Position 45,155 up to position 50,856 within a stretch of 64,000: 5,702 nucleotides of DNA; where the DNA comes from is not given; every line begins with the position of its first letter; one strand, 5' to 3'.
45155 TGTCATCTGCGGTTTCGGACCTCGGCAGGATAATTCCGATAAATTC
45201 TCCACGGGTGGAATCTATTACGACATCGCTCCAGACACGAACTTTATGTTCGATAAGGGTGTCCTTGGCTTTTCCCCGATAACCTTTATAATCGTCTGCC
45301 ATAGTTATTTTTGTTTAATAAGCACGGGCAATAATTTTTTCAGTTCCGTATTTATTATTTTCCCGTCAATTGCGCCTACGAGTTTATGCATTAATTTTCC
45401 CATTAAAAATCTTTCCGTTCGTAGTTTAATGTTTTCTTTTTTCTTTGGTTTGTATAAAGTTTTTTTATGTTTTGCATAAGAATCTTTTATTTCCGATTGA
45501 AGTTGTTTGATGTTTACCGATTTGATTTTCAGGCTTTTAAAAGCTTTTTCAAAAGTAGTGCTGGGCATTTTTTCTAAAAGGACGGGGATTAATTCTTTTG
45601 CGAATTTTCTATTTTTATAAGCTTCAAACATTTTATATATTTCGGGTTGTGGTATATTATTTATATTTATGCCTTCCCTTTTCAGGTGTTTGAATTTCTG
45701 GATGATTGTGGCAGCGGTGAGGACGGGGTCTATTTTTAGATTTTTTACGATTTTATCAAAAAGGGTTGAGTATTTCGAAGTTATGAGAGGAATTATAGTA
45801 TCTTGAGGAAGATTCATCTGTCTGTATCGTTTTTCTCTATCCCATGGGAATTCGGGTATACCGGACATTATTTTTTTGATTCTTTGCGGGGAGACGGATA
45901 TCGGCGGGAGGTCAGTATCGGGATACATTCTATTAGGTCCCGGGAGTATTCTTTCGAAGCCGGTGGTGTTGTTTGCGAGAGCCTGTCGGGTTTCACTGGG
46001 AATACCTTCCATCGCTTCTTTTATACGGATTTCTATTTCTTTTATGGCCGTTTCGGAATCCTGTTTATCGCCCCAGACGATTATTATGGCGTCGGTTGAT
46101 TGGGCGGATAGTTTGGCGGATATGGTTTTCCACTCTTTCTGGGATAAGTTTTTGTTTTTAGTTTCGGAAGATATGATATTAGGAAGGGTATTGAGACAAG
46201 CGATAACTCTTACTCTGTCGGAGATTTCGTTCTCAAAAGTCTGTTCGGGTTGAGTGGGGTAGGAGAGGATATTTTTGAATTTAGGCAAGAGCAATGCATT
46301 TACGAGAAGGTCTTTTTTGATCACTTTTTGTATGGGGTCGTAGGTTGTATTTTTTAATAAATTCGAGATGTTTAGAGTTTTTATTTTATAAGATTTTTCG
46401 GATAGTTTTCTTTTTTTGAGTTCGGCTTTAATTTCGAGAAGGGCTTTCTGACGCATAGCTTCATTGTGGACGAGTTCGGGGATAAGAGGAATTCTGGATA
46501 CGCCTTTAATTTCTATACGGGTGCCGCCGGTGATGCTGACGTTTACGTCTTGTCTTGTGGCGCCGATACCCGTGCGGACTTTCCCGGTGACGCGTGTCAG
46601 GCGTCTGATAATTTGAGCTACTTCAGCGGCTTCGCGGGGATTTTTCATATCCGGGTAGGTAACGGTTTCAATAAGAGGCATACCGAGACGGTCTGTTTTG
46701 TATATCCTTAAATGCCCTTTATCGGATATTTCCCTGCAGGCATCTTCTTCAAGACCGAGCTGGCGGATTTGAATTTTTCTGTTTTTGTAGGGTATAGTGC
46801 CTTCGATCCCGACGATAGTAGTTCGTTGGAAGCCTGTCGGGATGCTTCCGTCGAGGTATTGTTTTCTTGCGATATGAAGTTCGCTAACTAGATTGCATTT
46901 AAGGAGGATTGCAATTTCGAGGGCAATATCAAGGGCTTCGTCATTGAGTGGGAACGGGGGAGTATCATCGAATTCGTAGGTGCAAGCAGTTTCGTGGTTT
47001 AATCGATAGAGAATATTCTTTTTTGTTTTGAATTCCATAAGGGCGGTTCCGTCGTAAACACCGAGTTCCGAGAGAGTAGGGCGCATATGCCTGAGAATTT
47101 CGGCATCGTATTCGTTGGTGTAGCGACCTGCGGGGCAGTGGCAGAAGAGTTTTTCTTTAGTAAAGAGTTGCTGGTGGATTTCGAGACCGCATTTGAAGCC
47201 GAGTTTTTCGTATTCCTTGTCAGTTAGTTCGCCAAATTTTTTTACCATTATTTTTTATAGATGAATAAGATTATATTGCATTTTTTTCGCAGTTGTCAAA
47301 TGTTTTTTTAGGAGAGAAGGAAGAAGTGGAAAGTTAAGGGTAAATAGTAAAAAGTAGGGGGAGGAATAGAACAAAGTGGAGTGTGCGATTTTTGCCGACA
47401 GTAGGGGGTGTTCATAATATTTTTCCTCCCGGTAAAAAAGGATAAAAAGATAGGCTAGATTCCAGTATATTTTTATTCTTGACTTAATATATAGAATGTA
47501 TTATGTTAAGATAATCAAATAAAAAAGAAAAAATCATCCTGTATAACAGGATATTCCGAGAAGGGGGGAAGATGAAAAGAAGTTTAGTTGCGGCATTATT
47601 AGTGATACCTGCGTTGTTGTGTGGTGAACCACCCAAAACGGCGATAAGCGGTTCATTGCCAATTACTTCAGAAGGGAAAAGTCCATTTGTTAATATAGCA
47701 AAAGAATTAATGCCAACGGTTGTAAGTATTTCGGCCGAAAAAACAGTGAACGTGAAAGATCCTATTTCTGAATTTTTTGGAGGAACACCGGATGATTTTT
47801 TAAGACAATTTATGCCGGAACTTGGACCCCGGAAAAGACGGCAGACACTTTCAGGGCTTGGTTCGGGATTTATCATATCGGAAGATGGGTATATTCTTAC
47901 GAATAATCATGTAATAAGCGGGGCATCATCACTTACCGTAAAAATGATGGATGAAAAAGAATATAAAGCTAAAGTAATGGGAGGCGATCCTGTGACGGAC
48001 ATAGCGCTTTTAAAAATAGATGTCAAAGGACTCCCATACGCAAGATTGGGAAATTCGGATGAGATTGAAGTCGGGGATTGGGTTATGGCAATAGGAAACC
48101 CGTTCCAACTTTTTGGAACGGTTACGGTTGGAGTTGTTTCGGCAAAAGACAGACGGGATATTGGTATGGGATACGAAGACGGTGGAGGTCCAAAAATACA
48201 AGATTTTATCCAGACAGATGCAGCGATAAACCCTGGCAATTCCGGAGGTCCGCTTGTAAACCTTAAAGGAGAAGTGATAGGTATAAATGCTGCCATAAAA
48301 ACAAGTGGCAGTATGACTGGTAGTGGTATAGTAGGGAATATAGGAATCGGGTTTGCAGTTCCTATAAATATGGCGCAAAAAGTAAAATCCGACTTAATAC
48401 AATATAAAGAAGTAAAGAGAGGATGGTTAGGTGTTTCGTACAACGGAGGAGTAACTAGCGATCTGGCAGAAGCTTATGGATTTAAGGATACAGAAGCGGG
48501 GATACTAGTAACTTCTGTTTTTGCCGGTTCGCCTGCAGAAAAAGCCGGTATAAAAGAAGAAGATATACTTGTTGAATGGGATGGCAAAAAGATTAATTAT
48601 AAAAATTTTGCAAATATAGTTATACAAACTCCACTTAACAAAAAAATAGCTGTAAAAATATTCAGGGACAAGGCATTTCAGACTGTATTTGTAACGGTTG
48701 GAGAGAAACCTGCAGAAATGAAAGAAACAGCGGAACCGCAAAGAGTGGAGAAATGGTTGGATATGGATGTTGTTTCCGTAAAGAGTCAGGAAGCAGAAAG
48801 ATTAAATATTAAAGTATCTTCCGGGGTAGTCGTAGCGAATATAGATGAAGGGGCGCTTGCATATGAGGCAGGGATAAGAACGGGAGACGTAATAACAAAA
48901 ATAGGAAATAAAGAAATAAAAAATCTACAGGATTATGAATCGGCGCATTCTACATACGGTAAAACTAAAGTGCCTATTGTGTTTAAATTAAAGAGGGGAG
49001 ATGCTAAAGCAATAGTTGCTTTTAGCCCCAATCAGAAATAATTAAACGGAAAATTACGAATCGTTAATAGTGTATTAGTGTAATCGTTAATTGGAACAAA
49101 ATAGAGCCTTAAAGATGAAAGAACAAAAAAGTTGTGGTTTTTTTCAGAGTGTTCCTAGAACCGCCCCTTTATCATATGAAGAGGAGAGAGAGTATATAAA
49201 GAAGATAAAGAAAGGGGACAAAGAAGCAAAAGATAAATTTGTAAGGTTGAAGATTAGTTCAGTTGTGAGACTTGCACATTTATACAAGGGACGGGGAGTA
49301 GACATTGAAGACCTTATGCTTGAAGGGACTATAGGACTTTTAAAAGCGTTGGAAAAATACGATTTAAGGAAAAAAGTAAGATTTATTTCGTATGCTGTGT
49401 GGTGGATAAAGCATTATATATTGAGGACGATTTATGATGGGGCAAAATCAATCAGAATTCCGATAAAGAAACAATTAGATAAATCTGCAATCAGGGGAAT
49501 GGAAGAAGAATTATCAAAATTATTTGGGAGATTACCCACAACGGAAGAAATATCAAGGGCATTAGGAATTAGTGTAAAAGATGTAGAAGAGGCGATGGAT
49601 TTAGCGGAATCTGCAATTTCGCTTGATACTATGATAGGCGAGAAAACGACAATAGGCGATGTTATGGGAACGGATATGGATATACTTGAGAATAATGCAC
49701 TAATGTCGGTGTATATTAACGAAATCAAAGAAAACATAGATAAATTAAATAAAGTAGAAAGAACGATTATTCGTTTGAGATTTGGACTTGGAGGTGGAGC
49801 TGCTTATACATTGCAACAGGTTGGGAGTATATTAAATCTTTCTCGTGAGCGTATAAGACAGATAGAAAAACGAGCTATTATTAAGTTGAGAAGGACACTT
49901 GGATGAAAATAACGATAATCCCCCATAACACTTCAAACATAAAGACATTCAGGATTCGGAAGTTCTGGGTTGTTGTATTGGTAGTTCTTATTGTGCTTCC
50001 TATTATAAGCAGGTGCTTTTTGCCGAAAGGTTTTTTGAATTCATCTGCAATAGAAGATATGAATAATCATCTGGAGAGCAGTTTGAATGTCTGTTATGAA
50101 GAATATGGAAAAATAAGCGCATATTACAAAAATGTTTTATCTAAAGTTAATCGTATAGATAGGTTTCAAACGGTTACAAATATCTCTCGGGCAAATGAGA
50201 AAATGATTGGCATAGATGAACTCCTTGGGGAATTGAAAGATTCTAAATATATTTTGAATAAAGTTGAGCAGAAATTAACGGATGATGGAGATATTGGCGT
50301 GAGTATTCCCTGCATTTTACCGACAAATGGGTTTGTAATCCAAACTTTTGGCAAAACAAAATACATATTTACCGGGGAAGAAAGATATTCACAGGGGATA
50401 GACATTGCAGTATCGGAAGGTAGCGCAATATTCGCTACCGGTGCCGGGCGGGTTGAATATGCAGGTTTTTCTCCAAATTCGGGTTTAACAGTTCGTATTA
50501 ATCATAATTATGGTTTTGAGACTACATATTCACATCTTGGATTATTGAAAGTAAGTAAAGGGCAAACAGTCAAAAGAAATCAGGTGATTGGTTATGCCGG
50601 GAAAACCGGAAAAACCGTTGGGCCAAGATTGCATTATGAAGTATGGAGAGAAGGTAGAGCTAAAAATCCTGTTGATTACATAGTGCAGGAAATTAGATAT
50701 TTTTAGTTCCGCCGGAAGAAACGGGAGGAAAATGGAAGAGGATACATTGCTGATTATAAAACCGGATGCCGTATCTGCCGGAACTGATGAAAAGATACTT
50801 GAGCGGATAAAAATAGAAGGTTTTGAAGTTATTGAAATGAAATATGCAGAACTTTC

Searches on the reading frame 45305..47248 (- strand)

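Call 60: search_protein_families(library=pfam, proteins=[window:45305-47248:-], max_evalue=0.0001)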
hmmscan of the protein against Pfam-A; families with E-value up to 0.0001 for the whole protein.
window:45305-47248:- (647 aa): 2 families
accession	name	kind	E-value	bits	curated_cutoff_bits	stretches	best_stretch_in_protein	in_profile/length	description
PF02934.20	GatB_N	-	1.7e-53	182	23.4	1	19-457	2-276/277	GatB/GatE catalytic domain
PF02637.23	GatB_Yqey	-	3.3e-08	34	27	1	496-640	2-148/148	GatB domain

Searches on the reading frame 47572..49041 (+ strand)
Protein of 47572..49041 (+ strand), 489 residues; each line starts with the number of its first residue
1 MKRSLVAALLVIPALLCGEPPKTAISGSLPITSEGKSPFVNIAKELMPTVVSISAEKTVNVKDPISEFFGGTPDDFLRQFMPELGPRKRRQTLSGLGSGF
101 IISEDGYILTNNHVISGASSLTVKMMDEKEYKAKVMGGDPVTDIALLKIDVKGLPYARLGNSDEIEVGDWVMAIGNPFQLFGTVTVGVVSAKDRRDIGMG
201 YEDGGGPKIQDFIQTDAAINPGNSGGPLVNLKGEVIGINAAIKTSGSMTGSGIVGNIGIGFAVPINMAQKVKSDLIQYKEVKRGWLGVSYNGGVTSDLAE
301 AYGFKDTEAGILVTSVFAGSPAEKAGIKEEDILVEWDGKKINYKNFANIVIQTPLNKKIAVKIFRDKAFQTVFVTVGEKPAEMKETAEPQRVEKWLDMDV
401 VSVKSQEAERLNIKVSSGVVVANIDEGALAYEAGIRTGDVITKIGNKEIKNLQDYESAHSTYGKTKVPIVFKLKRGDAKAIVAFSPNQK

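Call 72: search_protein_families(library=pfam, proteins=[window:47572-49041:+], max_evalue=0.000001)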
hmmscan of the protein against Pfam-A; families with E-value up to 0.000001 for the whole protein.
window:47572-49041:+ (489 aa): 6 families
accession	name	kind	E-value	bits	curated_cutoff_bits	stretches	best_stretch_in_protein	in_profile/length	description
PF13365.12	Trypsin_2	-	8.7e-35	121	27.6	1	97-238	1-144/144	Trypsin-like peptidase domain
PF00089.32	Trypsin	-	2.1e-19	70.7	20.6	1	97-247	27-203/220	Trypsin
PF13180.12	PDZ_2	-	1.5e-18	67.3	27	2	408-479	12-73/80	PDZ domain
PF17820.7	PDZ_6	-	1.4e-17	63.6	27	1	420-457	1-38/54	PDZ domain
PF00595.29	PDZ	-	1.1e-15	58.1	23.2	0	403-460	4-68/81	PDZ domain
PF10459.15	Peptidase_S46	-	5.3e-07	29.1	22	0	189-240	602-651/698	Peptidase S46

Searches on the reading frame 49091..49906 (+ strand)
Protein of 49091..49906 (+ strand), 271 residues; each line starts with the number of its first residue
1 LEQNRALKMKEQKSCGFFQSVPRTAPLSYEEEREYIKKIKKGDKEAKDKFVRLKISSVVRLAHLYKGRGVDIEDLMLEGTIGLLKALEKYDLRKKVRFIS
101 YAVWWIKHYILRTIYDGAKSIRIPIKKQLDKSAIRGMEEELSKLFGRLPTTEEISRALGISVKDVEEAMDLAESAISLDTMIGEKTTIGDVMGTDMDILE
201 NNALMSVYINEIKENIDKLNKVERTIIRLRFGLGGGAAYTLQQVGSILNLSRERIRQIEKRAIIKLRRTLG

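Call 72: search_protein_families(library=pfam, proteins=[window:49091-49906:+], max_evalue=0.000001)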
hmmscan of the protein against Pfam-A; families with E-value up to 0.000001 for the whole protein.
window:49091-49906:+ (271 aa): 3 families
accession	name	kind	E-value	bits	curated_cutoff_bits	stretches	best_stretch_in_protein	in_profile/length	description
PF04545.22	Sigma70_r4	-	3.4e-17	62.1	24.1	1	216-267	2-49/50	Sigma-70, region 4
PF04542.20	Sigma70_r2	-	2e-13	50.4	24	1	57-114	8-65/71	Sigma-70 region 2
PF04539.22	Sigma70_r3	-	3.2e-13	50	25.3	1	134-192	6-66/78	Sigma-70 region 3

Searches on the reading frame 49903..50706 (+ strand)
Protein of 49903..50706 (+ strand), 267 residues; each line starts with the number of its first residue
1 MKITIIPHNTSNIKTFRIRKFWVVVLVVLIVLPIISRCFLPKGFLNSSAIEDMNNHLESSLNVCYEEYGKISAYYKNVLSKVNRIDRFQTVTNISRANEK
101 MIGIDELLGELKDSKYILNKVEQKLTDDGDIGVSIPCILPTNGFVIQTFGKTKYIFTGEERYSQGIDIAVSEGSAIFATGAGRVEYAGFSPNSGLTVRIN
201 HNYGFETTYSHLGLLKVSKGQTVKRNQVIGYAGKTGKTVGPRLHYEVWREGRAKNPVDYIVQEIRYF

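Call 72: search_protein_families(library=pfam, proteins=[window:49903-50706:+], max_evalue=0.000001)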
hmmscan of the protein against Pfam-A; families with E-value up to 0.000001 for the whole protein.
window:49903-50706:+ (267 aa): 1 family
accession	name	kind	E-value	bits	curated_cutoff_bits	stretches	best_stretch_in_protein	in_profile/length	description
PF01551.29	Peptidase_M23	-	2.8e-27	95.2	28.7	1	162-256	2-96/96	Peptidase family M23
